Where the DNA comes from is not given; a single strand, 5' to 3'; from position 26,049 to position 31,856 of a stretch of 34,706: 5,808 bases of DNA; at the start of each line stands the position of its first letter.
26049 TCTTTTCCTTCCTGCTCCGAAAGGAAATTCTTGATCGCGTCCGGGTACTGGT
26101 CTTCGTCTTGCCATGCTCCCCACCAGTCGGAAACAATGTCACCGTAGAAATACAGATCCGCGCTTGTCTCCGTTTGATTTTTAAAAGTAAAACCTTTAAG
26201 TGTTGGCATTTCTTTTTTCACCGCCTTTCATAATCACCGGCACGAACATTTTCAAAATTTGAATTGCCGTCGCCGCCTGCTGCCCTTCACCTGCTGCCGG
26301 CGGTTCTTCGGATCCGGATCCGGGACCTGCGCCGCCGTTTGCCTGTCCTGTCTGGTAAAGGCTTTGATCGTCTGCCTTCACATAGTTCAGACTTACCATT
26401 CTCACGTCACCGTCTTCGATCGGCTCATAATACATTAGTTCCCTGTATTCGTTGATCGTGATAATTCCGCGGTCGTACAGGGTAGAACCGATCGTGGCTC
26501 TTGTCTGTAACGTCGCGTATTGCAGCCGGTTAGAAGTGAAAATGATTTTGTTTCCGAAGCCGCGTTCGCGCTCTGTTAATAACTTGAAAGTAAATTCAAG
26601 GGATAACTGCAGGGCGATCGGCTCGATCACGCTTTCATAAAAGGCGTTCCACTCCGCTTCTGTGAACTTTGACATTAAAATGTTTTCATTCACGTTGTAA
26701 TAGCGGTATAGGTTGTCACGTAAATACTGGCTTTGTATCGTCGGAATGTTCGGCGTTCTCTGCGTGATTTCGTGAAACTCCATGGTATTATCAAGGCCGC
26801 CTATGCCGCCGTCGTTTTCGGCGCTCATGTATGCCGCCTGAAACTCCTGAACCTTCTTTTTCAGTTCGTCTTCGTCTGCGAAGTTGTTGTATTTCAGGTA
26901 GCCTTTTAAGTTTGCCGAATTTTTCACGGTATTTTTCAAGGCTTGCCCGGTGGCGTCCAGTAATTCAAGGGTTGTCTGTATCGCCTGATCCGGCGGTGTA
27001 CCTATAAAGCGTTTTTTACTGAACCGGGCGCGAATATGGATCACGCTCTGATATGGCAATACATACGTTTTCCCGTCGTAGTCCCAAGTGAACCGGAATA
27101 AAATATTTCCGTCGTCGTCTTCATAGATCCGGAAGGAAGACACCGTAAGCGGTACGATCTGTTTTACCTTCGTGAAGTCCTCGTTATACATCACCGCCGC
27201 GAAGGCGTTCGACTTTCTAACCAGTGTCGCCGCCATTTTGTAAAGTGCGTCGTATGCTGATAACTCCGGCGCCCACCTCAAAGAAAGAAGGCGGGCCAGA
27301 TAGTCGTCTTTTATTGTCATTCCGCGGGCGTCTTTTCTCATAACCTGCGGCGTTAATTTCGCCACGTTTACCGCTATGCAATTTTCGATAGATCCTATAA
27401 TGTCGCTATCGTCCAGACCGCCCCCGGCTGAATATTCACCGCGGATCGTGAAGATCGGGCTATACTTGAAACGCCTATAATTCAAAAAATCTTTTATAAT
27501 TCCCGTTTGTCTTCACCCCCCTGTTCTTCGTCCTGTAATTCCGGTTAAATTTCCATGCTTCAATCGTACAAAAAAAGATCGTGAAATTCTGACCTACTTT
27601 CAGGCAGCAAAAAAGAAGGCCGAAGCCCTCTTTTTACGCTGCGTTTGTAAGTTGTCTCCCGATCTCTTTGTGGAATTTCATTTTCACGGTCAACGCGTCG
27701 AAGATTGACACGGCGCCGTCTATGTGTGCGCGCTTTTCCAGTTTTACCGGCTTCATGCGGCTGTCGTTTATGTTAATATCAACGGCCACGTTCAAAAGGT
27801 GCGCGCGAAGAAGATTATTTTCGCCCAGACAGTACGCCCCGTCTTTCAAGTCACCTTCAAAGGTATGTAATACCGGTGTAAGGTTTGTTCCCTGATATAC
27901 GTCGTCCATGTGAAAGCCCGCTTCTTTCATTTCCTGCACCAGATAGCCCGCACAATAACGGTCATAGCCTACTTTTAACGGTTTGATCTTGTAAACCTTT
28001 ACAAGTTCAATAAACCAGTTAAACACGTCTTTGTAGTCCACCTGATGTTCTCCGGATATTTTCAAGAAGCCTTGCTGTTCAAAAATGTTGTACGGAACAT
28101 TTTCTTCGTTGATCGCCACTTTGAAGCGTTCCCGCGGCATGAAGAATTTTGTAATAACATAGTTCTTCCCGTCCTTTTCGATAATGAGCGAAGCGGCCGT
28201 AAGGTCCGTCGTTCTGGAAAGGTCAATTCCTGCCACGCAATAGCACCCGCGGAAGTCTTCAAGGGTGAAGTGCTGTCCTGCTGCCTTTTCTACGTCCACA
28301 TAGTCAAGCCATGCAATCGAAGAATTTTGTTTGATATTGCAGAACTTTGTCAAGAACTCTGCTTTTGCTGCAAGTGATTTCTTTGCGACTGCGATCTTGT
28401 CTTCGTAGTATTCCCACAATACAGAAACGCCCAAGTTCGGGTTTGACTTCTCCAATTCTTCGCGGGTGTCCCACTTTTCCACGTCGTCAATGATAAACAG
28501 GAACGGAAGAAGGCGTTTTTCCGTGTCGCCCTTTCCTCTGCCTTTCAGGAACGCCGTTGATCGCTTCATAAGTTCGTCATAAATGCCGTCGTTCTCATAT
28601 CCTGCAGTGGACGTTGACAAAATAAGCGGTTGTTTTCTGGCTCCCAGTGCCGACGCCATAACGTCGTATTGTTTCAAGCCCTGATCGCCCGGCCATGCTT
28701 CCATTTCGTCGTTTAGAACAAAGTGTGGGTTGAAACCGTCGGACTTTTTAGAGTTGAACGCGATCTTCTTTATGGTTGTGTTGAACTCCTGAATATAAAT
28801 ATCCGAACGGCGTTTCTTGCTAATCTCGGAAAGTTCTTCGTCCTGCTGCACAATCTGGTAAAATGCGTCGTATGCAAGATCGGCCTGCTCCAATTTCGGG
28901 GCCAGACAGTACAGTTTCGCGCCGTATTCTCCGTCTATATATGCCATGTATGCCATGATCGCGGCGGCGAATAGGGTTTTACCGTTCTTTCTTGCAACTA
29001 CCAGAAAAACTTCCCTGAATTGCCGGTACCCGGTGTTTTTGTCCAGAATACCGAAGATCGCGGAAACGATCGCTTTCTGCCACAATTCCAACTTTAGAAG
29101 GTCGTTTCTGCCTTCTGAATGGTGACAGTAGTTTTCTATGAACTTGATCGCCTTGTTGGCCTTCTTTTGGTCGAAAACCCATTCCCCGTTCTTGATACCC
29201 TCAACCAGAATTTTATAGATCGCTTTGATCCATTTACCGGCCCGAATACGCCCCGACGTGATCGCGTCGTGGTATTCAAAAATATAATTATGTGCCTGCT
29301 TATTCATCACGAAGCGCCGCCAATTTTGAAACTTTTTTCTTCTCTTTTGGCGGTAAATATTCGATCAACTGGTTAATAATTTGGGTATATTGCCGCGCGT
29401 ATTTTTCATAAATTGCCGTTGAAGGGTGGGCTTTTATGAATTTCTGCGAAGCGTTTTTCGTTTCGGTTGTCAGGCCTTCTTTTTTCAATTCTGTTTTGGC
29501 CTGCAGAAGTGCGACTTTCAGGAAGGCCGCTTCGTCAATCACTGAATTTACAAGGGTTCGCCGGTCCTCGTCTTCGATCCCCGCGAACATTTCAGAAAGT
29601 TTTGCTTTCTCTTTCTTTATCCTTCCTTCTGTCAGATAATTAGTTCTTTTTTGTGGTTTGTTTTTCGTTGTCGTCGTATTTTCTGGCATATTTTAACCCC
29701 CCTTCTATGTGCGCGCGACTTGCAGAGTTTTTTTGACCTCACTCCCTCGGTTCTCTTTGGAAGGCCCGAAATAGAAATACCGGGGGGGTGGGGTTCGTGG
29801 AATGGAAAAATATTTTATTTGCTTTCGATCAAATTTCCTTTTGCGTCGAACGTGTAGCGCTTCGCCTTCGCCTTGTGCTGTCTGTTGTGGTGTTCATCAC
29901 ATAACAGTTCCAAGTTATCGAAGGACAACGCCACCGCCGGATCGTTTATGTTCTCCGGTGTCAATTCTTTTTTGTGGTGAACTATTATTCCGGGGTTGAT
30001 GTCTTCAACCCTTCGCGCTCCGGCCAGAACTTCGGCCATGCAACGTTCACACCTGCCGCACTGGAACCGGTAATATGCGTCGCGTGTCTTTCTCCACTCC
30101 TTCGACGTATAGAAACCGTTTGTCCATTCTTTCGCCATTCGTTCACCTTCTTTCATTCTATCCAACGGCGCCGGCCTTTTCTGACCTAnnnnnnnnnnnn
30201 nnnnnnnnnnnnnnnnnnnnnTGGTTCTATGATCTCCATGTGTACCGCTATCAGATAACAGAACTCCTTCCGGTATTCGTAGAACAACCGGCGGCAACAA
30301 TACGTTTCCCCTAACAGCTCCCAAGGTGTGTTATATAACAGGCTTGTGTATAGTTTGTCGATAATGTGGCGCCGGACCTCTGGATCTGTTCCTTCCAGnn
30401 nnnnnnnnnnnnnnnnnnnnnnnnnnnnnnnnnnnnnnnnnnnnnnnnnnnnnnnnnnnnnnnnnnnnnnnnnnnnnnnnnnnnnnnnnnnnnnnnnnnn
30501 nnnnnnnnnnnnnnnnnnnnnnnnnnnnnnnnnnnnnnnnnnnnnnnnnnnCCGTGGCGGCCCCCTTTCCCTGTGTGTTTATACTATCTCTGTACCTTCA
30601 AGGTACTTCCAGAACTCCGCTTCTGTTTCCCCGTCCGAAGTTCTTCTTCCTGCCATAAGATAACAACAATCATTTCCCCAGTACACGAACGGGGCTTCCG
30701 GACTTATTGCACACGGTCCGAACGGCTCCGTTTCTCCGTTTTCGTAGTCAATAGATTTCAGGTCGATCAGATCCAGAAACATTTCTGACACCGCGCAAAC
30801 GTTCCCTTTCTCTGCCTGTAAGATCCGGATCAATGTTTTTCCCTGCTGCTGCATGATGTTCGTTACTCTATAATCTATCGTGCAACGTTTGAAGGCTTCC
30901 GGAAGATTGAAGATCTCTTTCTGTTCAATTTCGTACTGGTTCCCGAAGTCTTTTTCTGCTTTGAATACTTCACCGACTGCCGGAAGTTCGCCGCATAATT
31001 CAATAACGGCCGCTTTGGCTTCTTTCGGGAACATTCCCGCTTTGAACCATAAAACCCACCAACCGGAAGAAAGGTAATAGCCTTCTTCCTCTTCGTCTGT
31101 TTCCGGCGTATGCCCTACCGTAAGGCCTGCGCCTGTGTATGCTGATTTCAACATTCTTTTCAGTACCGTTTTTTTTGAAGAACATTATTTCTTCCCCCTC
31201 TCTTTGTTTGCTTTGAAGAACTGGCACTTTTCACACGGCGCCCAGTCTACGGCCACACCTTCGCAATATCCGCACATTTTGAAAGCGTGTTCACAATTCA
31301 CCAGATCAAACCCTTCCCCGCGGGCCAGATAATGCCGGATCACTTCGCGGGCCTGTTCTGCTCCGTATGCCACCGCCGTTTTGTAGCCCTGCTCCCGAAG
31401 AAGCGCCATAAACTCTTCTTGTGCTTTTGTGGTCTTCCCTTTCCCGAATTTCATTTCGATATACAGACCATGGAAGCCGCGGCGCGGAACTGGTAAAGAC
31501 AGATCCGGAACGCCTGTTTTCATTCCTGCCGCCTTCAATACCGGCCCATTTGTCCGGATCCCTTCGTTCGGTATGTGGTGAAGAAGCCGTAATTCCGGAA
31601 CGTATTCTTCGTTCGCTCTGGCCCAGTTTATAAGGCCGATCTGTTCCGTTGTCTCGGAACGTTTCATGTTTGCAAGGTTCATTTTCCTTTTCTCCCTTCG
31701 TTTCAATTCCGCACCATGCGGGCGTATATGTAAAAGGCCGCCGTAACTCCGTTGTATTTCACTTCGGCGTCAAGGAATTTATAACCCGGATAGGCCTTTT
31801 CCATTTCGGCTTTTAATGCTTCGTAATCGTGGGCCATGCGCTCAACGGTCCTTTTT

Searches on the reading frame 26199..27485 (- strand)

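Call 11: search_protein_families(library=pfam, proteins=[window:26199-27485:-], max_evalue=0.01)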
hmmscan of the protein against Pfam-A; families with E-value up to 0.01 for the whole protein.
window:26199-27485:- (429 aa): 1 family
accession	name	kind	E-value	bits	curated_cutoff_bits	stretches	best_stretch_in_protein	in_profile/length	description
PF04860.17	Phage_portal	-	1.8e-47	162.6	39.1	1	35-350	8-319/321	Phage portal protein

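Call 12: search_protein_families(library=phrogs, proteins=[window:26199-27485:-], max_evalue=0.001)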
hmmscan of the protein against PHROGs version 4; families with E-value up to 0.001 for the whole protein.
window:26199-27485:- (429 aa): 5 families
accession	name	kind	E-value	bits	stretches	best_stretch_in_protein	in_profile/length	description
phrog_12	-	head and packaging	4.4e-64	218.6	1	16-396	82-460/646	portal protein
phrog_2662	-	head and packaging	1.3e-22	81.2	1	35-397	75-446/717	portal protein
phrog_5929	-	head and packaging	7.3e-14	52.6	1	181-385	6-216/228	portal protein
phrog_29023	-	unknown function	2.4e-11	44.9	1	273-385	3-115/152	-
phrog_11323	-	unknown function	1.2e-06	29.6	1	281-383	19-121/130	-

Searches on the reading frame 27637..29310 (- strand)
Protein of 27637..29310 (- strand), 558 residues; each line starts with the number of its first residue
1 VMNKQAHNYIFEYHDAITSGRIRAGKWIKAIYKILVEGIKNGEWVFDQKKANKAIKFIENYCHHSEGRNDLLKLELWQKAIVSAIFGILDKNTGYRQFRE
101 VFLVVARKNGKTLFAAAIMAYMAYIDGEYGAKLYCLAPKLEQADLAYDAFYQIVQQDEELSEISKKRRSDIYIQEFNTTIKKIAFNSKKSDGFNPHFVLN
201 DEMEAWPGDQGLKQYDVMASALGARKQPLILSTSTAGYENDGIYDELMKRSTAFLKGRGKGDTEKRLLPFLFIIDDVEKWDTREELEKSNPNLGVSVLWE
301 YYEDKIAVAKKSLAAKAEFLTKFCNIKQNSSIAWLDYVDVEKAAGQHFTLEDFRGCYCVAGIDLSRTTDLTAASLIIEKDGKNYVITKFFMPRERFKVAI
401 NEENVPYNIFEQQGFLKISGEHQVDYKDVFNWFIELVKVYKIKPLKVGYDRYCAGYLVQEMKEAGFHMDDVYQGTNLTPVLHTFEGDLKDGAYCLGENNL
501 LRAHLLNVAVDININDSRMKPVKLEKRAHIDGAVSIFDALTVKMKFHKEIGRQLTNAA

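Call 11: search_protein_families(library=pfam, proteins=[window:27637-29310:-], max_evalue=0.01)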
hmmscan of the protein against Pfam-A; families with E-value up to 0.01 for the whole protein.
window:27637-29310:- (558 aa): 2 families
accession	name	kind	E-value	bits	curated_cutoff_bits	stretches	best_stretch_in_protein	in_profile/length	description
PF03354.21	TerL_ATPase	-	3.8e-27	95.6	23.7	1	77-249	2-174/178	Terminase large subunit, ATPase domain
PF20441.4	TerL_nuclease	-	2.2e-24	86.6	24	1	284-541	24-280/286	Terminase large subunit, endonuclease domain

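Call 12: search_protein_families(library=phrogs, proteins=[window:27637-29310:-], max_evalue=0.001)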
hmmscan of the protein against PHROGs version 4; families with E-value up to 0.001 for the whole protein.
window:27637-29310:- (558 aa): 8 families
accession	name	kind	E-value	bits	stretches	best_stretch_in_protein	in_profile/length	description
phrog_9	-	head and packaging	2.5e-136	457.6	1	17-548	172-668/812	terminase large subunit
phrog_2699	-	head and packaging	5.5e-59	200.6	1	261-550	11-300/315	terminase large subunit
phrog_4914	-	head and packaging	7.5e-34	118.2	1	3-196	4-211/213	terminase large subunit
phrog_10517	-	head and packaging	1.1e-26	94.7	1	10-151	37-182/207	terminase large subunit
phrog_7622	-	head and packaging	1.5e-12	48.6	1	77-224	60-207/224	terminase large subunit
phrog_37124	-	unknown function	2.1e-12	48.1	1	362-477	1-128/143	-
phrog_7331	-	head and packaging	5.7e-07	30.2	1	455-549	4-98/113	terminase large subunit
phrog_2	-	head and packaging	8.8e-07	29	1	76-507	268-562/807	terminase large subunit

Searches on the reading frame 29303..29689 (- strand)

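Call 11: search_protein_families(library=pfam, proteins=[window:29303-29689:-], max_evalue=0.01)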
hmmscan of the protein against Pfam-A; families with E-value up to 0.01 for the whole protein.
window:29303-29689:- (129 aa): 1 family
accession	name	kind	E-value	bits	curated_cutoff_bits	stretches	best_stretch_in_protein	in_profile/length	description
PF05119.17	Terminase_4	-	2.3e-05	25.1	24.7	1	62-120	37-91/98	Phage terminase, small subunit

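Call 12: search_protein_families(library=phrogs, proteins=[window:29303-29689:-], max_evalue=0.001)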
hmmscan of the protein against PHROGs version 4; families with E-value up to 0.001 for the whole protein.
window:29303-29689:- (129 aa): 2 families
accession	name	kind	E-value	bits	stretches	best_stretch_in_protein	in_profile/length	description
phrog_1066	-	unknown function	2.6e-21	77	1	20-125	9-113/119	-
phrog_2343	-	head and packaging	1.7e-05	25.6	1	63-109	39-85/106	terminase small subunit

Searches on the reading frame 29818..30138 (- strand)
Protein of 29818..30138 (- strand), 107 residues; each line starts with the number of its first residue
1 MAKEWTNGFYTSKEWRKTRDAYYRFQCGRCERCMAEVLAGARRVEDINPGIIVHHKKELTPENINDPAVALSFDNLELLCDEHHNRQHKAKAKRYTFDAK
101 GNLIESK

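Call 11: search_protein_families(library=pfam, proteins=[window:29818-30138:-], max_evalue=0.01)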
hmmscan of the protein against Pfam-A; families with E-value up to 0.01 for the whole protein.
window:29818-30138:- (107 aa): 0 families

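Call 12: search_protein_families(library=phrogs, proteins=[window:29818-30138:-], max_evalue=0.001)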
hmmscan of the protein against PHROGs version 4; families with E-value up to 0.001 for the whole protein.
window:29818-30138:- (107 aa): 6 families
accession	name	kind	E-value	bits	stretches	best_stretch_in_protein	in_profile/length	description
phrog_119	-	DNA, RNA and nucleotide metabolism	1e-17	65.1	1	2-95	178-262/443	HNH endonuclease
phrog_144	-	DNA, RNA and nucleotide metabolism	1.3e-14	55.3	1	7-97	64-142/175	HNH endonuclease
phrog_4581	-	head and packaging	8e-12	46.2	1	8-93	46-114/395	terminase small subunit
phrog_5956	-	DNA, RNA and nucleotide metabolism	3.1e-10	40.9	1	3-94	35-114/138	HNH endonuclease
phrog_589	-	DNA, RNA and nucleotide metabolism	3.8e-08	34.3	1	8-96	72-147/179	HNH endonuclease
phrog_4321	-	DNA, RNA and nucleotide metabolism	2.6e-05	25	1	6-93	39-118/135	HNH endonuclease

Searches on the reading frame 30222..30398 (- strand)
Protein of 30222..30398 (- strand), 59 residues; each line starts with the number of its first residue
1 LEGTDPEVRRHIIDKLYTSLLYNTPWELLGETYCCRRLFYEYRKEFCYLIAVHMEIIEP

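Call 84: predict_structure(alignment_id=A4)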
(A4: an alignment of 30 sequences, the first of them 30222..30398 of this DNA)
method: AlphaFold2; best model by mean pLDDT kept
length: 59 residues; sequences in the alignment: 30
mean_pLDDT: 86.7   pTM: 0.64
mean pLDDT of the five models: 86.7, 85.0, 83.8, 76.3, 74.4
residues with pLDDT >= 90: 21; 70-90: 35; 50-70: 3; < 50: 0
segments of 3 or more residues with pLDDT < 50: none
pLDDT, mean of each block of 10 residues (from residue 1): 76 89 88 82 91 94
secondary structure, 60 per line:
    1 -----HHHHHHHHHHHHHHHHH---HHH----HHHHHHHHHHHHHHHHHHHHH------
elements in order: H6-22 H33-53

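Call 86: fold_search(model_id=the predicted structure, library=pdb)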
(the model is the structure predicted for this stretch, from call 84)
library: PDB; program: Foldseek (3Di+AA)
matches with E <= 10: 1; with E <= 0.001: 0
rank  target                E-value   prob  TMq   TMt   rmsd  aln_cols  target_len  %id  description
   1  8r7y_A                4.8e+00  0.23  0.55  0.13   2.9        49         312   18  Deoxyribonucleoside regulator DeoR in complex with the DNA operator (released 2024-06-19)

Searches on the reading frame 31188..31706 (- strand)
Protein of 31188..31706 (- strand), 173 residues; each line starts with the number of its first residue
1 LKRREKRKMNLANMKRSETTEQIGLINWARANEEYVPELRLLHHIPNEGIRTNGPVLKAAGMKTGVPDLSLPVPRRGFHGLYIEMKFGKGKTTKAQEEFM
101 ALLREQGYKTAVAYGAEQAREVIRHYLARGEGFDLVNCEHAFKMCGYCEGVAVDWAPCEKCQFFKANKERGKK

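Call 11: search_protein_families(library=pfam, proteins=[window:31188-31706:-], max_evalue=0.01)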
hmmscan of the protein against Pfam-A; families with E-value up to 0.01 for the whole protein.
window:31188-31706:- (173 aa): 1 family
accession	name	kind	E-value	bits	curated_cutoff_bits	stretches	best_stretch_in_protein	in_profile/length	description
PF08774.17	VRR_NUC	-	5.7e-09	36.5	23.8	1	25-116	24-115/116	VRR-NUC domain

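Call 12: search_protein_families(library=phrogs, proteins=[window:31188-31706:-], max_evalue=0.001)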
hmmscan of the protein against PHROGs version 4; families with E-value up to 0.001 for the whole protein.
window:31188-31706:- (173 aa): 4 families
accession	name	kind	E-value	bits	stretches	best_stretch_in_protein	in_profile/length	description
phrog_824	-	unknown function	9.4e-44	151.3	1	10-129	58-177/265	-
phrog_5702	-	DNA, RNA and nucleotide metabolism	2.2e-18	67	1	61-127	2-67/70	Holliday junction resolvase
phrog_2363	-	unknown function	5.4e-17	63.1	1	37-132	77-176/192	-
phrog_93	-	DNA, RNA and nucleotide metabolism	4.5e-09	36.5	1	55-139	378-452/613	endonuclease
